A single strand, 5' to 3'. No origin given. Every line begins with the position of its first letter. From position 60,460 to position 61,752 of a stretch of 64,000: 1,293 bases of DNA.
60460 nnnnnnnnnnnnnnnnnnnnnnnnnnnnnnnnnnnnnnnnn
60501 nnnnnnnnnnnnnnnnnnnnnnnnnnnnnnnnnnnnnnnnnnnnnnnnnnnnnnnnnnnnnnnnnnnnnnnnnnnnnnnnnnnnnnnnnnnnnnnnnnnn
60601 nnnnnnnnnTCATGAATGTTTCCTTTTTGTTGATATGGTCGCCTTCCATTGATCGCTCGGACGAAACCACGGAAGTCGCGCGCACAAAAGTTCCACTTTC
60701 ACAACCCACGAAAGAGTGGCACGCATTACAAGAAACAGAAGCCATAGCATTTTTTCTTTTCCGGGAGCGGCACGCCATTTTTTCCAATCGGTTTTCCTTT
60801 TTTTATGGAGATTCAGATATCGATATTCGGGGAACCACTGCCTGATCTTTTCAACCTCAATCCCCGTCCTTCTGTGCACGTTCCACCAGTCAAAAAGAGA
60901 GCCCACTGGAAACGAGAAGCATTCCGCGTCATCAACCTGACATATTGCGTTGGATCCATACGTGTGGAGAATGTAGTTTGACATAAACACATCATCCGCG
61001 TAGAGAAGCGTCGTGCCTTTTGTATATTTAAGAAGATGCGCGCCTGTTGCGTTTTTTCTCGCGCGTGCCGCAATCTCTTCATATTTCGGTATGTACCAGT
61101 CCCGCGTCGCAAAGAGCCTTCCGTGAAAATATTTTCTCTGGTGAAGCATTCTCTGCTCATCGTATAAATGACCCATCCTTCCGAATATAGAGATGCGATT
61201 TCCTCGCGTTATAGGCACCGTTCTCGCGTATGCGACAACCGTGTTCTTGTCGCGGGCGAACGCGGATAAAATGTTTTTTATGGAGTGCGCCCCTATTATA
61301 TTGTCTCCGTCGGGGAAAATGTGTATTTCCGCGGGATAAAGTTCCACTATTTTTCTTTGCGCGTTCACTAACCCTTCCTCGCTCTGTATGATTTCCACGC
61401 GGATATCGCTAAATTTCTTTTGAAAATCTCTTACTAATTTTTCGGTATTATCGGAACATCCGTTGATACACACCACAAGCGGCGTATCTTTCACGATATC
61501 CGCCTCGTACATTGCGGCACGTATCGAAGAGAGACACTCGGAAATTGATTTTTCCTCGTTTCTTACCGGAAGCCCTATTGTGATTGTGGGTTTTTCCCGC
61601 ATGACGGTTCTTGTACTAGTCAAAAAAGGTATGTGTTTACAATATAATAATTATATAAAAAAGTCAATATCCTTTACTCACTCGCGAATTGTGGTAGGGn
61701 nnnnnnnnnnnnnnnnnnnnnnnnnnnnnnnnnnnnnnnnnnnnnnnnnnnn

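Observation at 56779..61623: Five genes chained by four consecutive ATGA start/stop overlaps: GT2 - HAD-IIB phosphatase - NDK-like - NUDIX - GT4 (+ HprK-like P-loop protein)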

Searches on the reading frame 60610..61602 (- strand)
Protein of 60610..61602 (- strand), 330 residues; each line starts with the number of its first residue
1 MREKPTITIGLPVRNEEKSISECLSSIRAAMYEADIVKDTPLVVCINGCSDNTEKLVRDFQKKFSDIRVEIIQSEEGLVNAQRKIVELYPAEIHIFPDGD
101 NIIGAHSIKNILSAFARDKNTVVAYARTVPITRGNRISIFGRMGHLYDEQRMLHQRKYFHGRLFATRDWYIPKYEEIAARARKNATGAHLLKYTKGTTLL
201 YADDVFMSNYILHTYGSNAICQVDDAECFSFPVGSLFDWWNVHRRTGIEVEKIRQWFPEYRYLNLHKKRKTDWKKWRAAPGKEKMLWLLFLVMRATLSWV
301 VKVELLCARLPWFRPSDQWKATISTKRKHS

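Call 4: search_protein_families(library=pfam, proteins=[window:60610-61602:-], max_evalue=0.1)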
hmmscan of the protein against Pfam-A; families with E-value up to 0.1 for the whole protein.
window:60610-61602:- (330 aa): 2 families
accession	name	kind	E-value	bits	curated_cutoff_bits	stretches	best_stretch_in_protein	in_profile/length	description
PF00535.33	Glycos_transf_2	-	2.5e-11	44.2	23.3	1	9-143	2-131/168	Glycosyl transferase family 2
PF13641.12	Glyco_tranf_2_3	-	1.4e-06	29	27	1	8-124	4-120/230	Glycosyltransferase like family 2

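Call 5: search_protein_families(library=ncbifam, proteins=[window:60610-61602:-], max_evalue=0.1)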
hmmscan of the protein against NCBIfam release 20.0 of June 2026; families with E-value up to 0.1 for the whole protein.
window:60610-61602:- (330 aa): 11 families
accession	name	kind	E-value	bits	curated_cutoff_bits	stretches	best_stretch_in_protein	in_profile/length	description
TIGR03111.1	glyc2_xrt_Gpos1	hypoth_equivalog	2.8e-10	39.6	363.95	1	3-121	47-162/439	TIGR03111 family XrtG-associated glycosyltransferase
TIGR03937.1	PgaC_IcaA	equivalog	2.8e-07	29.8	422.3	1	2-143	42-175/407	poly-beta-1,6-N-acetyl-D-glucosamine synthase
TIGR04195.1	S_glycosyl_SunS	equivalog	6.3e-06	25.3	350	1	3-152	55-185/421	SunS family peptide S-glycosyltransferase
NF038302.1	EPS_HpsE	equivalog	1.2e-05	24.5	300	1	7-128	3-123/307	hormogonium polysaccharide biosynthesis glycosyltransferase HpsE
NF007482.0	PRK10073.1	equivalog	6.3e-05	22.1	423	1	2-119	3-113/334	glycosyltransferase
TIGR03965.1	mycofact_glyco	equivalog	0.00024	20.1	280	1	3-140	72-204/467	mycofactocin biosynthesis glycosyltransferase MftF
NF041394.1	GtaseAglG_Halo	equivalog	0.0015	17.9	440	1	19-123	17-114/304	glucosyl-dolichyl phosphate glucuronosyltransferase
NF047683.1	TeichurnBiosyTuaG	equivalog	0.0029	17.3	400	1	2-113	3-109/252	teichuronic acid biosynthesis protein TuaG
NF010496.0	PRK13915.1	equivalog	0.0066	15.6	262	1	3-58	29-82/307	glucosyl-3-phosphoglycerate synthase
NF053739.1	GlytfEpsEBac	equivalog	0.017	14.1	450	1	5-103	1-95/265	glycosyltransferase EpsE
NF041875.1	EPS_EpsD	equivalog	0.086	12.2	370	0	12-123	6-112/325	exopolysaccharide biosynthesis glycosyltransferase EpsD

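Call 31: search_solved_structures(query=window:60610-61602:-, max_evalue=1)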
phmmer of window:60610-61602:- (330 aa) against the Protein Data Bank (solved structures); distinct sequences matched with E-value up to 1: 13.
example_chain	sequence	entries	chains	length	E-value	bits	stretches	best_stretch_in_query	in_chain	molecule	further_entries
2z87_A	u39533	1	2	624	7.2e-07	31.7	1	3-172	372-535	Chondroitin synthase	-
2z86_A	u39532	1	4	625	7.2e-07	31.7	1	3-172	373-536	Chondroitin synthase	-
7msp_A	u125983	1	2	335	0.00038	22.8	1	3-162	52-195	SPbeta prophage-derived glycosyltransferase SunS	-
7msn_A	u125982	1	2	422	0.00065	22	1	3-162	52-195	SPbeta prophage-derived glycosyltransferase SunS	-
6yv7_B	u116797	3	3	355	0.15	14.2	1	4-105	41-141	Glycosyl transferase, family 2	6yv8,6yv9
6yv7_A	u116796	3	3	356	0.15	14.2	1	4-105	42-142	Glycosyl transferase, family 2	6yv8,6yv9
3bcv_A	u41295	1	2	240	0.16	14.1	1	5-106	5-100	Putative glycosyltransferase protein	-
5m28_A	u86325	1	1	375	0.22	13.7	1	54-118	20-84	MalE1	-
5mk9_A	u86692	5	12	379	0.22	13.7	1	54-118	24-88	MalE1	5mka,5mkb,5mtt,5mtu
5hea_A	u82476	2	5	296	0.22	13.7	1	6-115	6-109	Putative glycosyltransferase (GalT1)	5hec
22ao_A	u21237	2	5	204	0.23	13.6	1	4-69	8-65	GmaR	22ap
9gdo_C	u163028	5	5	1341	0.29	13.3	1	35-114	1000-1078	DNA-directed RNA polymerase subunit beta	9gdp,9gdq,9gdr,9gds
6p61_A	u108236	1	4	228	0.62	12.2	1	1-78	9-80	Glycosyltransferase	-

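Call 47: search_solved_structures(query=A3, max_evalue=0.1)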
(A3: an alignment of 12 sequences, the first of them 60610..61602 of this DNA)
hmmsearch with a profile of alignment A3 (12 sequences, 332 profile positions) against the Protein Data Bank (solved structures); distinct sequences matched with E-value up to 0.1: 15.
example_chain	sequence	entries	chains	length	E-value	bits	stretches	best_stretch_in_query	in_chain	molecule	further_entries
2z87_A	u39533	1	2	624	4.2e-09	39.1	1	6-174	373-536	Chondroitin synthase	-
2z86_A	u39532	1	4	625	1.4e-08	37.3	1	6-174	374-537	Chondroitin synthase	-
3l7j_A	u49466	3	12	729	1.3e-06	30.9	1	7-124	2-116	Teichoic acid biosynthesis protein F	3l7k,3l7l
3l7i_A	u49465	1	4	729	1.3e-06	30.9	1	7-124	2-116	Teichoic acid biosynthesis protein F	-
3l7m_A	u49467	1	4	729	1.3e-06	30.8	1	7-124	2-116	Teichoic acid biosynthesis protein F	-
8vh7_A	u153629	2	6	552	0.00019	23.8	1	16-135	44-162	Heparosan synthase B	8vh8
8viw_A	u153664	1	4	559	0.0002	23.7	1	16-135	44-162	Heparosan synthase B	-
5mlz_A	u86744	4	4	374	0.00095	21.5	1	6-124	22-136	Dolichol monophosphate mannose synthase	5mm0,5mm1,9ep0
5tze_C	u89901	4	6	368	0.0012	21.2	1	11-119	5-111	Glycosyl transferase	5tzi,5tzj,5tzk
5hea_A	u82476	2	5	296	0.0022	20.3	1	8-121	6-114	Putative glycosyltransferase (GalT1)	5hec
5tz8_A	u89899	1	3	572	0.0024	20.2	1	11-119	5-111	Glycosyl transferase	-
22ao_A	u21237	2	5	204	0.0031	19.8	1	12-161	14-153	GmaR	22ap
6p61_A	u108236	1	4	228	0.0034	19.7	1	3-121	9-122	Glycosyltransferase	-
6yv7_B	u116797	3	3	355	0.0044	19.3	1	8-114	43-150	Glycosyl transferase, family 2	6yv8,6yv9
6yv7_A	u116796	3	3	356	0.0045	19.3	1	8-114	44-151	Glycosyl transferase, family 2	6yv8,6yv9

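Call 57: search_protein_families(library=padloc, proteins=[window:60610-61602:-], max_evalue=0.01)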
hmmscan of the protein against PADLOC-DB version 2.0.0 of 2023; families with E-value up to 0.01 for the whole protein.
window:60610-61602:- (330 aa): 0 families

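Call 58: search_protein_families(library=phrogs, proteins=[window:60610-61602:-], max_evalue=0.001)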
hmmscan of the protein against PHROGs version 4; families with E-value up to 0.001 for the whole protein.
window:60610-61602:- (330 aa): 1 family
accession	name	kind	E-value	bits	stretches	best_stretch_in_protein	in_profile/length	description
phrog_22973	-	moron, auxiliary metabolic gene and host takeover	4.6e-05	23.6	1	6-81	26-99/496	glycosyltransferase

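Call 67: find_homologous_proteins(query=window:60610-61602:-)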
Query window:60610-61602:- (330 aa): 27 proteins with E <= 0.001 among 930 candidates.
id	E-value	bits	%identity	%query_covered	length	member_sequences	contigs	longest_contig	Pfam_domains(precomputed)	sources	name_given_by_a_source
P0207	7.7e-227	770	100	100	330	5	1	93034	PF13641.13,PF00535.33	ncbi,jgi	jgi:glycosyltransferase involved in cell wall biosynthesis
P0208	2.1e-120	420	61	91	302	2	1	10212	-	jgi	jgi:hypothetical protein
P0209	2.0e-104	367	51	99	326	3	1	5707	PF13641.13,PF00535.33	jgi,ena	-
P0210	4.8e-104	366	51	98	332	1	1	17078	PF13641.13,PF00535.33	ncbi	-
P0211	1.0e-100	355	51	99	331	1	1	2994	PF00535.33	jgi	jgi:glycosyltransferase involved in cell wall biosynthesis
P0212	2.1e-100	354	51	99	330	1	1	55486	PF00535.33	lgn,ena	-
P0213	5.8e-100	353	51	99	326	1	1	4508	PF00535.33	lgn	-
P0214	7.8e-100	352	50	99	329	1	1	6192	PF00535.33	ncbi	-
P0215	2.5e-99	351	49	100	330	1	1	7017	PF00535.33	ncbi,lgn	-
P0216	2.4e-98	347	49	99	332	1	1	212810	PF00535.33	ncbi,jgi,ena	ncbi:MAG: glycosyltransferase family A protein [Candidatus Buchananbacteria bacterium]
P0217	4.3e-98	346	49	99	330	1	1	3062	PF00535.33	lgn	-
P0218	3.0e-97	344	49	99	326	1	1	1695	PF00535.33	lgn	-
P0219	3.1e-97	344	49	99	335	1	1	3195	PF00535.33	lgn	-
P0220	1.3e-96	342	48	98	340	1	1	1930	PF00535.33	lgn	-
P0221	1.9e-95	338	48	99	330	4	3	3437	PF00535.33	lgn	-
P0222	8.8e-95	336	47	99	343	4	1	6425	PF13641.13,PF00535.33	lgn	-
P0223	1.2e-89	319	46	99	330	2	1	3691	PF00535.33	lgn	-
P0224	4.3e-89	317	47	96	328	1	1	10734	PF00535.33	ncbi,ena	-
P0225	4.3e-87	310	44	98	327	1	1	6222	PF13641.13,PF00535.33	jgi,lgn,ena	-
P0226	5.0e-87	310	45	98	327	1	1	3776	PF00535.33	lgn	-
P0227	1.3e-82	296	45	92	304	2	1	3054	PF13641.13,PF00535.33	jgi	-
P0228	1.2e-81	292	45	98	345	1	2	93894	PF00535.33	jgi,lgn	jgi:glycosyltransferase involved in cell wall biosynthesis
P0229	4.7e-78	281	43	99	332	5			PF00535.33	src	-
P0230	1.1e-76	276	41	99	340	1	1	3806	PF00535.33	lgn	-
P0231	2.1e-56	209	37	97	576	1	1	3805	PF13641.13,PF08282.19,PF00535.33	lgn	-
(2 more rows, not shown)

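Call 70: find_encoding_contigs(protein=P0231, flank=4000, max_places=2)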
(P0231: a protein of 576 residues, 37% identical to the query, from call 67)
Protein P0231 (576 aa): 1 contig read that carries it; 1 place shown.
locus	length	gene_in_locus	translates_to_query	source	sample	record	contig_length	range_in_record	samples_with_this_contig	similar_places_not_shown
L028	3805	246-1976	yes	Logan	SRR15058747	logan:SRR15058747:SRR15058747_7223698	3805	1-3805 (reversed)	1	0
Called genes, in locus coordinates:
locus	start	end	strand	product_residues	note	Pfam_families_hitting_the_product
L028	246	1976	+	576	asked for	PF00535:Glycos_transf_2, PF13641:Glyco_tranf_2_3 (weak), PF08282:Hydrolase_3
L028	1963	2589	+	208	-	PF00334:NDK (faint)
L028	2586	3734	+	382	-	PF13439:Glyco_transf_4, PF20706:GT4-conflict (weak), PF00534:Glycos_transf_1, PF13692:Glyco_trans_1_4, PF13524:Glyco_trans_1_2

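Call 71: find_encoding_contigs(protein=P0207, flank=10000, max_places=2)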
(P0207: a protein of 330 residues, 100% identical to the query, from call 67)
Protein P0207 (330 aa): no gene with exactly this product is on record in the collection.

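Call 74: predict_structure(alignment_id=A6)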
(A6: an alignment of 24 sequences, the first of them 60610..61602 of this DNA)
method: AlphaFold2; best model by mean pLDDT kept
length: 330 residues; sequences in the alignment: 24
mean_pLDDT: 90.1   pTM: 0.89
mean pLDDT of the five models: 90.1, 90.0, 89.2, 88.1, 86.4
residues with pLDDT >= 90: 224; 70-90: 84; 50-70: 17; < 50: 5
segments of 3 or more residues with pLDDT < 50: 327-330
pLDDT, mean of each block of 10 residues (from residue 1): 85 90 97 96 91 95 96 91 97 94 96 96 94 76 88 86 95 94 92 88 90 94 93 87 91 93 72 95 95 95 94 85 50
secondary structure, 60 per line:
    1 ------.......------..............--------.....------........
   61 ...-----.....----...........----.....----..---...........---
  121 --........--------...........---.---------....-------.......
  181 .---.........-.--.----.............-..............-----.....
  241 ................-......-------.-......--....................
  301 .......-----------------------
elements in order: E7-13 H20-33 E42-46 H53-63 E69-73 H78-88 E93-97 H107-117 E123-130 H139-149 E163-166 H174-181 H185-193 H203-215 E220-230 H236-256 H258-263 H273-278 H281-307

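Call 97: list_cluster_members(proteins=[P0207, P0036, P0002])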
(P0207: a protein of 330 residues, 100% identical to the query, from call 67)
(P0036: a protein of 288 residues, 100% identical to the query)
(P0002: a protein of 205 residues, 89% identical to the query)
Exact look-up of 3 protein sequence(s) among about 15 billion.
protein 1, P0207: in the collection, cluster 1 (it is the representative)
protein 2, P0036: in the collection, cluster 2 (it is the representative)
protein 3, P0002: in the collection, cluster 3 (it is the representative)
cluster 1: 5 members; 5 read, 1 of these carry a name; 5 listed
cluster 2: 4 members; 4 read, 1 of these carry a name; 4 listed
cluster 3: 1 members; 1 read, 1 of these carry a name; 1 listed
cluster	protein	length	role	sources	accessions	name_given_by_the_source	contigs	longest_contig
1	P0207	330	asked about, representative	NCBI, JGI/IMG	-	glycosyltransferase involved in cell wall biosynthesis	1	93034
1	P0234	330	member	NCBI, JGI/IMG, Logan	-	-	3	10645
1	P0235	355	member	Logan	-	-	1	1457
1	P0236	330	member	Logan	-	-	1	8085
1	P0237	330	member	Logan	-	-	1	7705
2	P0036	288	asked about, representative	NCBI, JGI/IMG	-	hypothetical protein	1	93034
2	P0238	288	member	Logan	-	-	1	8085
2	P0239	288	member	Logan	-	-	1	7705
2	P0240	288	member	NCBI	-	-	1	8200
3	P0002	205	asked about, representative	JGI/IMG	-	nucleoside diphosphate kinase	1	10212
